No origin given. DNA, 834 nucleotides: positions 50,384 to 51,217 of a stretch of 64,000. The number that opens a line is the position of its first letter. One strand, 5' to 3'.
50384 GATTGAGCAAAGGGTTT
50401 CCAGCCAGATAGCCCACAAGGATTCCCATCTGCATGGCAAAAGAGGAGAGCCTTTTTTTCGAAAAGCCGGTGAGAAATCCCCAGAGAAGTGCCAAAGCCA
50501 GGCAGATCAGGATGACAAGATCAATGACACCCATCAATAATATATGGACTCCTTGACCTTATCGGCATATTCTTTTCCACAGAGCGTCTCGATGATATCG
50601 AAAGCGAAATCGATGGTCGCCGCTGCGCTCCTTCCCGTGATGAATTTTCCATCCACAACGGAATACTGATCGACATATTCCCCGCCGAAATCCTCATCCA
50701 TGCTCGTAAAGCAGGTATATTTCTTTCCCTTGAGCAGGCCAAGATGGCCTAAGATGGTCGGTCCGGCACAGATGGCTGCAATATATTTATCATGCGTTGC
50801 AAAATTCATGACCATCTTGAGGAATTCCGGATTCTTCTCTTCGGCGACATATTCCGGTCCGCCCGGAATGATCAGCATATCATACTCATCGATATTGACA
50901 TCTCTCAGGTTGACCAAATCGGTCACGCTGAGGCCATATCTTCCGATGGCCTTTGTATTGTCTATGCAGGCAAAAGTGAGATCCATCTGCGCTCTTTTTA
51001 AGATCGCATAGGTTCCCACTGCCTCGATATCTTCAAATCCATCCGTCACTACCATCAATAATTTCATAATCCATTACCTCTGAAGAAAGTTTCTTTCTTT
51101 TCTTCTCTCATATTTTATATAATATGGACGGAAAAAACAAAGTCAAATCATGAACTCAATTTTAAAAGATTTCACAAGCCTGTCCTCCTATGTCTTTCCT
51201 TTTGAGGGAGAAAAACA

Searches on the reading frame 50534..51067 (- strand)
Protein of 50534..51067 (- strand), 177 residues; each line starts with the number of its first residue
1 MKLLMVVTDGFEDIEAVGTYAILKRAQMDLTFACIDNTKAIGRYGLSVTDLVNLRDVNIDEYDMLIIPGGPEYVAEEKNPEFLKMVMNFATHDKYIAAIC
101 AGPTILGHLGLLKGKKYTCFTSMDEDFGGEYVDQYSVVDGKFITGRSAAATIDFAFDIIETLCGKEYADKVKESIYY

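Call 85: find_encoding_contigs(protein=window:50534-51067:-, flank=10000, max_places=10)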
Protein window:50534-51067:- (177 aa): 21 contigs read that carry it; 10 places shown.
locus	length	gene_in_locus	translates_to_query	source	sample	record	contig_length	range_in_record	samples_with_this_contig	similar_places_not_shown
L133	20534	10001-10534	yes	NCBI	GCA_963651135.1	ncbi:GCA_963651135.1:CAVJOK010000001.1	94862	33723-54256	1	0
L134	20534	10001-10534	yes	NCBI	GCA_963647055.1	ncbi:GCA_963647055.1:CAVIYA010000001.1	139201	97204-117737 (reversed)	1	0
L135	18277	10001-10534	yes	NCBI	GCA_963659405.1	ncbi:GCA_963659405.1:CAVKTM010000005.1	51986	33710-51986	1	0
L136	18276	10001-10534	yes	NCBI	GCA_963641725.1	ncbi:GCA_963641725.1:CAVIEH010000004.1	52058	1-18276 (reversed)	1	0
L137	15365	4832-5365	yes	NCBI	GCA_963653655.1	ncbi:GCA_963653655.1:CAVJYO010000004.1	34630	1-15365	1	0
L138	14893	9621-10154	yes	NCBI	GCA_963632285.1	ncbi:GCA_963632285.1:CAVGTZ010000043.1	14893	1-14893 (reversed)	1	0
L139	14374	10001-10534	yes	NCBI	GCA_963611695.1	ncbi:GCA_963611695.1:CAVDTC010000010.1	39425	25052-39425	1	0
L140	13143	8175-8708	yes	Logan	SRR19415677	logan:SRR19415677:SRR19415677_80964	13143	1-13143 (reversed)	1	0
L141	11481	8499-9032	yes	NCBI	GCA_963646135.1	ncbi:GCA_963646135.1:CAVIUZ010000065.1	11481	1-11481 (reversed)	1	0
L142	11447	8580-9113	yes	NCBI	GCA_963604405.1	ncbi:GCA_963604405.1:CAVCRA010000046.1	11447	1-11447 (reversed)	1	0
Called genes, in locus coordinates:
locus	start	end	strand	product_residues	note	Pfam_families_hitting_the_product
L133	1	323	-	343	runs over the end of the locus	-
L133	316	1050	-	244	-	-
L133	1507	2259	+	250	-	PF00300:His_Phos_1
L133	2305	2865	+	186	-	PF00160:Pro_isomerase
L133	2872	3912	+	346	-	PF06144:DNA_pol3_delta, PF21694:DNA_pol3_delta_C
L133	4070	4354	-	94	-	PF01649:Ribosomal_S20p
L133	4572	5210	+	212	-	PF01791:DeoC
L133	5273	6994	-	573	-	PF00753:Lactamase_B, PF12706:Lactamase_B_2 (weak), PF07521:RMMBL (faint), PF22505:RNase_J_b_CASP, PF17770:RNase_J_C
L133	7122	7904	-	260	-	PF03372:Exo_endo_phos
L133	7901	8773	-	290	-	PF00795:CN_hydrolase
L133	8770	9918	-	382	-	PF04371:PAD_porph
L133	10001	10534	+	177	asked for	PF01965:DJ-1_PfpI, PF07685:GATase_3 (weak)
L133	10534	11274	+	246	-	PF02674:Colicin_V (weak)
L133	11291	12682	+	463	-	PF00485:PRK (weak)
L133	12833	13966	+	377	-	PF01595:CNNM, PF00571:CBS (faint)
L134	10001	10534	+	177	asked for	PF01965:DJ-1_PfpI, PF07685:GATase_3 (weak)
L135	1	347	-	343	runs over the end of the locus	-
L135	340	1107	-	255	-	-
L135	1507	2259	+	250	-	PF00300:His_Phos_1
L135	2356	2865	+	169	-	PF00160:Pro_isomerase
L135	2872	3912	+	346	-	PF06144:DNA_pol3_delta, PF21694:DNA_pol3_delta_C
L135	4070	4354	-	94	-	PF01649:Ribosomal_S20p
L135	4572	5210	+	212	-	PF01791:DeoC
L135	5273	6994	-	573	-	PF00753:Lactamase_B, PF12706:Lactamase_B_2 (weak), PF07521:RMMBL (faint), PF22505:RNase_J_b_CASP, PF17770:RNase_J_C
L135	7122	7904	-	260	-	PF03372:Exo_endo_phos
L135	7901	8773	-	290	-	PF00795:CN_hydrolase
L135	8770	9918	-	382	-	PF04371:PAD_porph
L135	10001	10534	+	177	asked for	PF01965:DJ-1_PfpI, PF07685:GATase_3 (weak)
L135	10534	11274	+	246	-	PF02674:Colicin_V (weak)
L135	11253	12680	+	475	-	PF00485:PRK (weak)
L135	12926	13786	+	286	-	PF11185:DUF2971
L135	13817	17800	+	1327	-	PF13174:TPR_6 (faint), PF09479:Flg_new, PF18998:Flg_new_2, PF19789:DUF6273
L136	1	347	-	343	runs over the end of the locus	-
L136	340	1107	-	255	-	-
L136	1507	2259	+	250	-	PF00300:His_Phos_1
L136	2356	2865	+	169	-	PF00160:Pro_isomerase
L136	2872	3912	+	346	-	PF06144:DNA_pol3_delta, PF21694:DNA_pol3_delta_C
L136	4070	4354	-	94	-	PF01649:Ribosomal_S20p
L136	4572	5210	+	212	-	PF01791:DeoC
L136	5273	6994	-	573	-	PF00753:Lactamase_B, PF12706:Lactamase_B_2 (weak), PF07521:RMMBL (faint), PF22505:RNase_J_b_CASP, PF17770:RNase_J_C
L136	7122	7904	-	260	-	PF03372:Exo_endo_phos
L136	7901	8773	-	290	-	PF00795:CN_hydrolase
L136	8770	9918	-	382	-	PF04371:PAD_porph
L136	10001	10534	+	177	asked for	PF01965:DJ-1_PfpI, PF07685:GATase_3 (weak)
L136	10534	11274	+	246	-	PF02674:Colicin_V (weak)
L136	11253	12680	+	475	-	PF00485:PRK (weak)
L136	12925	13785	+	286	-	PF11185:DUF2971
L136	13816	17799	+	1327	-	PF13174:TPR_6 (faint), PF09479:Flg_new, PF18998:Flg_new_2, PF19789:DUF6273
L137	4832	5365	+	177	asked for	PF01965:DJ-1_PfpI, PF07685:GATase_3 (weak)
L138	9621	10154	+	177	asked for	PF01965:DJ-1_PfpI, PF07685:GATase_3 (weak)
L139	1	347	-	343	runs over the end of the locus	-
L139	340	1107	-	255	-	-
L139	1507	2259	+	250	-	PF00300:His_Phos_1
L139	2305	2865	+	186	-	PF00160:Pro_isomerase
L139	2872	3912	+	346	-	PF06144:DNA_pol3_delta, PF21694:DNA_pol3_delta_C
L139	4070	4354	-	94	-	PF01649:Ribosomal_S20p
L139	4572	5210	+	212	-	PF01791:DeoC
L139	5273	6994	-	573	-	PF00753:Lactamase_B, PF12706:Lactamase_B_2 (weak), PF07521:RMMBL (faint), PF22505:RNase_J_b_CASP, PF17770:RNase_J_C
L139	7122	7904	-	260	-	PF03372:Exo_endo_phos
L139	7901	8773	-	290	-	PF00795:CN_hydrolase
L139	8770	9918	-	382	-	PF04371:PAD_porph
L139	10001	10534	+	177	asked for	PF01965:DJ-1_PfpI, PF07685:GATase_3 (weak)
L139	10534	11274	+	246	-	PF02674:Colicin_V (weak)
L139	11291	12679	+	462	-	PF00485:PRK (weak)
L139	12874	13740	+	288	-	-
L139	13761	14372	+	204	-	?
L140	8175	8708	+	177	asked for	PF01965:DJ-1_PfpI, PF07685:GATase_3 (weak)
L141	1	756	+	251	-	?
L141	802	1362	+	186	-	PF00160:Pro_isomerase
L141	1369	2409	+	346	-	PF06144:DNA_pol3_delta, PF21694:DNA_pol3_delta_C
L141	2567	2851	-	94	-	PF01649:Ribosomal_S20p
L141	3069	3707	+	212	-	PF01791:DeoC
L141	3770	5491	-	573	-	PF00753:Lactamase_B, PF12706:Lactamase_B_2 (weak), PF07521:RMMBL (faint), PF22505:RNase_J_b_CASP, PF17770:RNase_J_C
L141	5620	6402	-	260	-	PF03372:Exo_endo_phos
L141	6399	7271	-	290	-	PF00795:CN_hydrolase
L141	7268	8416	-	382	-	PF04371:PAD_porph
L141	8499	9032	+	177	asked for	PF01965:DJ-1_PfpI, PF07685:GATase_3 (weak)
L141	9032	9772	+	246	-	PF02674:Colicin_V (weak)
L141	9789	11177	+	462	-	PF00485:PRK (weak)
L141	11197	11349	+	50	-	-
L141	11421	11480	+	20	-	?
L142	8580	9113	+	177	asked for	PF01965:DJ-1_PfpI, PF07685:GATase_3 (weak)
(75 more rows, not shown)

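Call 89: search_protein_families(library=pfam, proteins=[L139:12874-13737:+, L139:13761-14372:+], max_evalue=10)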
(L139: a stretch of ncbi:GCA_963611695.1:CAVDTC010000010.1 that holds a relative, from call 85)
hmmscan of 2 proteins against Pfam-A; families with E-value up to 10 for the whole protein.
L139:12874-13737:+ (288 aa): 0 families

L139:13761-14372:+ (204 aa): 4 families
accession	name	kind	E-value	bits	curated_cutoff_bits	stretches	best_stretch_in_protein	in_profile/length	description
PF18998.6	Flg_new_2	-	1.1e-19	70.7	23.6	2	116-185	2-71/73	Divergent InlB B-repeat domain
PF09479.16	Flg_new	-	6.1e-18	65.1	27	2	44-106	1-64/65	Listeria-Bacteroides repeat domain (List_Bact_rpt)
PF20205.3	DUF6567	-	0.014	15.7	27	1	1-54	1-54/123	Family of unknown function (DUF6567)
PF21817.3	CapR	-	1.6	9.4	24.2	0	74-85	10-24/67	CapR homology domain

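Call 91: search_protein_families(library=phrogs, proteins=[L139:12874-13737:+], max_evalue=0.1)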
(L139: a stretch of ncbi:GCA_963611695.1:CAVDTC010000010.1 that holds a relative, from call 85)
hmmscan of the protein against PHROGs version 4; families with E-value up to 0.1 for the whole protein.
L139:12874-13737:+ (288 aa): 1 family
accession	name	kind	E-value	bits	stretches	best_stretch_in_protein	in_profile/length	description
phrog_3833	-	unknown function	0.0037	17.7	1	234-287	192-244/255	-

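Call 92: search_protein_families(library=padloc, proteins=[L139:12874-13737:+], max_evalue=0.1)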
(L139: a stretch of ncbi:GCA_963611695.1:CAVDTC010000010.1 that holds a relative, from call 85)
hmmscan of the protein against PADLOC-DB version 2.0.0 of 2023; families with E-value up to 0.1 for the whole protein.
L139:12874-13737:+ (288 aa): 0 families
